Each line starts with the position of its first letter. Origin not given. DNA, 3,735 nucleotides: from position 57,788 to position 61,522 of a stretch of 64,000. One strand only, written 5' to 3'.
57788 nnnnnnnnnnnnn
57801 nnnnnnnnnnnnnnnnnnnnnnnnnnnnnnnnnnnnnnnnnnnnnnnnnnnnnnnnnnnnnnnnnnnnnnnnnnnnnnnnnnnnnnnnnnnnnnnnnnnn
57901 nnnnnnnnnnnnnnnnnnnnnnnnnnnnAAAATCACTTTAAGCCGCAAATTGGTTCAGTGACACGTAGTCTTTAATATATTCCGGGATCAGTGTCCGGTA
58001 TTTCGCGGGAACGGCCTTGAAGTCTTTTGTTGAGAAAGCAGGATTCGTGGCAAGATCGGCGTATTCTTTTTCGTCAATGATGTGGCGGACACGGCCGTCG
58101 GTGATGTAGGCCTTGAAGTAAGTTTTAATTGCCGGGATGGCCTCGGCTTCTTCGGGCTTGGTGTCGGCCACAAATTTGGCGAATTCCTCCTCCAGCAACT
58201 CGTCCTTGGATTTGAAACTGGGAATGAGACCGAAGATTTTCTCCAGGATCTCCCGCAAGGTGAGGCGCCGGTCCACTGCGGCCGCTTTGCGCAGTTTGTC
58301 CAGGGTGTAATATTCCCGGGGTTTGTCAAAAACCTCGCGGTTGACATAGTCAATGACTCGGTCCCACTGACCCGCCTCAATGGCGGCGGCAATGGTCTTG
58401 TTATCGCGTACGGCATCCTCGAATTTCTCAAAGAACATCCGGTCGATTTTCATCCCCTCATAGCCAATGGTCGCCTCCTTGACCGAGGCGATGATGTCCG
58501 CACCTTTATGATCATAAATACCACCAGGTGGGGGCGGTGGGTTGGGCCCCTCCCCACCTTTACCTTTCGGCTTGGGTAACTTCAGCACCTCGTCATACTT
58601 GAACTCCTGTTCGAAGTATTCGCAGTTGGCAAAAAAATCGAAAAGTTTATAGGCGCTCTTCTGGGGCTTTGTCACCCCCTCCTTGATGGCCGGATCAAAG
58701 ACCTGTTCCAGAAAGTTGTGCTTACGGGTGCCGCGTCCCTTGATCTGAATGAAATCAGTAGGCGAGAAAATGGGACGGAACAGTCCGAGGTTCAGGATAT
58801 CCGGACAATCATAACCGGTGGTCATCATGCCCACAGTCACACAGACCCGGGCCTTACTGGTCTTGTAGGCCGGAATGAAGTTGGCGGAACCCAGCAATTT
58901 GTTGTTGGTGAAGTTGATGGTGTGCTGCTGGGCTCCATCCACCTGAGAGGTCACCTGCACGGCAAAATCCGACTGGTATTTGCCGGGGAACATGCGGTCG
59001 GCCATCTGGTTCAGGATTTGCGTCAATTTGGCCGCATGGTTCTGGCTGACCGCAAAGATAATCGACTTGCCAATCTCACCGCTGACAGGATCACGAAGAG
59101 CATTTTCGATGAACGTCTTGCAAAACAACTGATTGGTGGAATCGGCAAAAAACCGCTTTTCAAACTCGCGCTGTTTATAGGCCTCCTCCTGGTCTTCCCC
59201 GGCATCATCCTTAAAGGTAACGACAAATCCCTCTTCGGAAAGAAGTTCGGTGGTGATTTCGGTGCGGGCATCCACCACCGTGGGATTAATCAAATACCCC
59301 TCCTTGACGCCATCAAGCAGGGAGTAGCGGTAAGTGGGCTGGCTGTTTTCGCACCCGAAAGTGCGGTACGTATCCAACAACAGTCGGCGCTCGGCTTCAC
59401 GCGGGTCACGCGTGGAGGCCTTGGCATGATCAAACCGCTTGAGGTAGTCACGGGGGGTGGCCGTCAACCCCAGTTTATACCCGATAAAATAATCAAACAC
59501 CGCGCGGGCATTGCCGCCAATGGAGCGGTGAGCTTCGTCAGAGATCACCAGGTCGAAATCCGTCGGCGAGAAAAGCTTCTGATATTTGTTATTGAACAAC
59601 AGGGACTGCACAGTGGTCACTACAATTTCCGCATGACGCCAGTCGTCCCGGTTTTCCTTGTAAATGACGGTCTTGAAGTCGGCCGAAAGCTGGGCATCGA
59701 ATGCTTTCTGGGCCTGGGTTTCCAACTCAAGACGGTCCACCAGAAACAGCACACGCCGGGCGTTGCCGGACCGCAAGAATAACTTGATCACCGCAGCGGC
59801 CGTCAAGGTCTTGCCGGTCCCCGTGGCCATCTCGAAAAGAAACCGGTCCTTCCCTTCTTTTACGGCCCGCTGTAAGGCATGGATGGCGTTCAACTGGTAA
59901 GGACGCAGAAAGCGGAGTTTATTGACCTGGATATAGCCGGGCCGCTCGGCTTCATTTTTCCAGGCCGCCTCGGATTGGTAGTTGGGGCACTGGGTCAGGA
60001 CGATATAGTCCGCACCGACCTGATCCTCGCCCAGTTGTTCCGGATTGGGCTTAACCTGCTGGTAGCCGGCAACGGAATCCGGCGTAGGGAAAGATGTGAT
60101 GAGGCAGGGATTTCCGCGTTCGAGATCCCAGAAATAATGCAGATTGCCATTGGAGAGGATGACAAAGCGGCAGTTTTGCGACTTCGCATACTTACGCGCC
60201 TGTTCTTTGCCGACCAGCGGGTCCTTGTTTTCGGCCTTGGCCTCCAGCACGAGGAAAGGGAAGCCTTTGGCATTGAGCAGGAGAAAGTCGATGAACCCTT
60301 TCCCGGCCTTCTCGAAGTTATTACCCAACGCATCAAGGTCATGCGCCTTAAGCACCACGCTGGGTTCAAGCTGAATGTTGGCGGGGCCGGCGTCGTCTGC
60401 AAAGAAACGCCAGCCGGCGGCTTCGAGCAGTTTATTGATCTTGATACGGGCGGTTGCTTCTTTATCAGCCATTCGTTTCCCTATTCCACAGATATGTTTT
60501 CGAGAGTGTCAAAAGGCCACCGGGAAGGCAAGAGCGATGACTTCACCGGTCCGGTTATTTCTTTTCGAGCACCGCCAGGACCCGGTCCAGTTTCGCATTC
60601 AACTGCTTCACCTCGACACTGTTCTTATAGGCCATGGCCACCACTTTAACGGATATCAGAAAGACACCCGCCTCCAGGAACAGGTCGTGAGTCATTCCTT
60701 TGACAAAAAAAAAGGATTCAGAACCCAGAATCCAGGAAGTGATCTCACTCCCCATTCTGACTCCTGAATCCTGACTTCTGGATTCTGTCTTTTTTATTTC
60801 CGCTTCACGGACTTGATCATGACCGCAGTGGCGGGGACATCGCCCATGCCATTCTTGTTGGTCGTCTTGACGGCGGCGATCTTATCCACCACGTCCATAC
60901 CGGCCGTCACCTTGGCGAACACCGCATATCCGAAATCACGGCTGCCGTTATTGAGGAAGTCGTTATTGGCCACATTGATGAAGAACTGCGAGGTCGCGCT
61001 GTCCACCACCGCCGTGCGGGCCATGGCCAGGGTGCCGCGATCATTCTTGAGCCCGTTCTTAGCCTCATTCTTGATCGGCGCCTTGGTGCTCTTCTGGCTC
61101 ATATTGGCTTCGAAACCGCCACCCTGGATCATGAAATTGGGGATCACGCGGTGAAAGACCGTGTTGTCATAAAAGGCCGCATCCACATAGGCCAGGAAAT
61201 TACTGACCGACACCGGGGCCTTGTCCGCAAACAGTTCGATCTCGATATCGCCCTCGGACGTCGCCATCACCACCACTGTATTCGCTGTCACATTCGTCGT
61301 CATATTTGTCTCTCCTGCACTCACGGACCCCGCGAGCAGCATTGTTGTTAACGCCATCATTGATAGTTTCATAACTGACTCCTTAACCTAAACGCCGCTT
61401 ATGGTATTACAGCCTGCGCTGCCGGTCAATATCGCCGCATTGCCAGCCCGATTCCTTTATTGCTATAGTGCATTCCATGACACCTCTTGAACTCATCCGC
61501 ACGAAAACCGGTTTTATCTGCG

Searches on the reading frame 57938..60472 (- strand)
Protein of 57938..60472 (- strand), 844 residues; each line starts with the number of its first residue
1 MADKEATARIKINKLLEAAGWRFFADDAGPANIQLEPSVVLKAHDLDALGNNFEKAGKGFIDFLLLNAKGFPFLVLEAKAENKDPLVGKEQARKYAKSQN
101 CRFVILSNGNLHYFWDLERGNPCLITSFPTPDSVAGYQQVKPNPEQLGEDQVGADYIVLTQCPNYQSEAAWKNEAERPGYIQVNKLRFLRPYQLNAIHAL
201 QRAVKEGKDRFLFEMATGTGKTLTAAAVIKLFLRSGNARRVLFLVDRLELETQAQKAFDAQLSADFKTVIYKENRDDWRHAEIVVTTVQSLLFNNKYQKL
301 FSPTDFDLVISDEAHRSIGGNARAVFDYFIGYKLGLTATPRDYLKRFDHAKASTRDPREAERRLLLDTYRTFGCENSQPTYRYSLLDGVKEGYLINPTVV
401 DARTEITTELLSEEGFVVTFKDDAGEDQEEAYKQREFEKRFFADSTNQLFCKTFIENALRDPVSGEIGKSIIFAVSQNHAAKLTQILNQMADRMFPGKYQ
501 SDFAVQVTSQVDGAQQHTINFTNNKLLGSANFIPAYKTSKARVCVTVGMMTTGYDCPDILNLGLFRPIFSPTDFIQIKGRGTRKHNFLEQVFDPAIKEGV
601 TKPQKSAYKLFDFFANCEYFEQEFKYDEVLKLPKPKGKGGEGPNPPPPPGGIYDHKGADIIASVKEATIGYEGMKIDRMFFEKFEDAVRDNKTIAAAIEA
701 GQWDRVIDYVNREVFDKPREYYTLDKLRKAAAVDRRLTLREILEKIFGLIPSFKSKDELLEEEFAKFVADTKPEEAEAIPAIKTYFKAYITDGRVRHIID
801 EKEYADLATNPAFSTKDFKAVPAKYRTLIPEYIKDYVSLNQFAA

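Call 4: search_protein_families(library=pfam, proteins=[window:57938-60472:-], max_evalue=0.1)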
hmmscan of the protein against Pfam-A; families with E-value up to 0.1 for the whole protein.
window:57938-60472:- (844 aa): 8 families
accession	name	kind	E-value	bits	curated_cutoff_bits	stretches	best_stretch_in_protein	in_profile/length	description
PF04851.21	ResIII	-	5e-38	131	22.5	1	189-341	4-163/164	Type III restriction enzyme, res subunit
PF18766.7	SWI2_SNF2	-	4.2e-14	53.2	26.7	1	192-342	1-157/221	SWI2/SNF2 ATPase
PF00270.35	DEAD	-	8.9e-11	42.2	26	1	190-342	1-162/167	DEAD/DEAH box helicase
PF13588.12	HSDR_N_2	-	1.1e-05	25.9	25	1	58-119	36-98/110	Type I restriction enzyme R protein N terminus (HSDR_N)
PF04313.20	HSDR_N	-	8.2e-05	23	25.1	1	58-120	125-195/198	Type I restriction enzyme R protein N terminus (HSDR_N)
PF00271.37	Helicase_C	-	0.014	16.1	23.5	1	536-584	61-109/110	Helicase conserved C-terminal domain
PF09848.15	SLFN-g3_helicase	-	0.024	14.3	24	1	216-317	9-91/354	Schlafen group 3, DNA/RNA helicase domain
PF00176.29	SNF2-rel_dom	-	0.026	14.1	24.9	1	217-340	26-163/290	SNF2-related domain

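Call 5: search_protein_families(library=padloc, proteins=[window:57938-60472:-], max_evalue=0.1)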
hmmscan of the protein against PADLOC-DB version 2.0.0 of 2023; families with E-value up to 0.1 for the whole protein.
window:57938-60472:- (844 aa): 29 families (the best 25 are shown)
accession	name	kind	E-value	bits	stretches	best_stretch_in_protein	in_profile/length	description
PDLC03047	REase_I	-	1.2e-58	196.7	2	190-628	345-737/1107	Type I restriction enzyme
PDLC03049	REase_I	-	7e-35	118.2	1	61-585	60-525/807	Type I restriction enzyme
PDLC03042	REase_I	-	7.1e-27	91.2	1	188-584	444-830/1170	Type I restriction enzyme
PDLC02707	PbeA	-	2.6e-18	64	1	166-343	236-416/672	PbeA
PDLC03658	mREase_IV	-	1.2e-16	57.7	2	193-341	227-372/953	Type IV methyl-directed restriction enzyme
PDLC03659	mREase_IV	-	2.7e-16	56.6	2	202-341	234-372/945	Type IV methyl-directed restriction enzyme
PDLC03597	REase_MTase_IIG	-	2e-14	50.1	2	182-268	161-247/1646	Type IIG restriction enzyme-methyltransferase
PDLC03048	REase_I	-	5e-14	49.4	1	183-341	235-409/976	Type I restriction enzyme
PDLC02704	PbeA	-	3.3e-13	47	1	175-347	241-422/682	PbeA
PDLC03045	REase_I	-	3.9e-10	36.3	1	186-350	255-433/995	Type I restriction enzyme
PDLC02706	PbeA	-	3.4e-09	33.8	1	190-394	271-468/722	PbeA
PDLC03051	REase_MTase_I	-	4.3e-09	32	1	149-276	139-265/1591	Type I restriction enzyme-methyltransferase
PDLC01439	typeIV_DinG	-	2.8e-08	30.9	1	190-253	17-74/575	CAS-IV-A; associated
PDLC03040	REase_I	-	4.6e-07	26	1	199-578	276-661/1029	Type I restriction enzyme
PDLC02619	DrmD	-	4.9e-07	26.3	1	190-316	34-163/872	DrmD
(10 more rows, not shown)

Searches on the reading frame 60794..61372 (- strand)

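Call 60: search_protein_families(library=pfam, proteins=[window:60794-61372:-], max_evalue=0.001)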
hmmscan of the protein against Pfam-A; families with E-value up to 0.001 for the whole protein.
window:60794-61372:- (192 aa): 1 family
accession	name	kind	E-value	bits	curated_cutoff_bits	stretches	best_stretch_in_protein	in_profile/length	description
PF00160.26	Pro_isomerase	-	1.3e-47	162.4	21.7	1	34-190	2-158/159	Cyclophilin type peptidyl-prolyl cis-trans isomerase/CLD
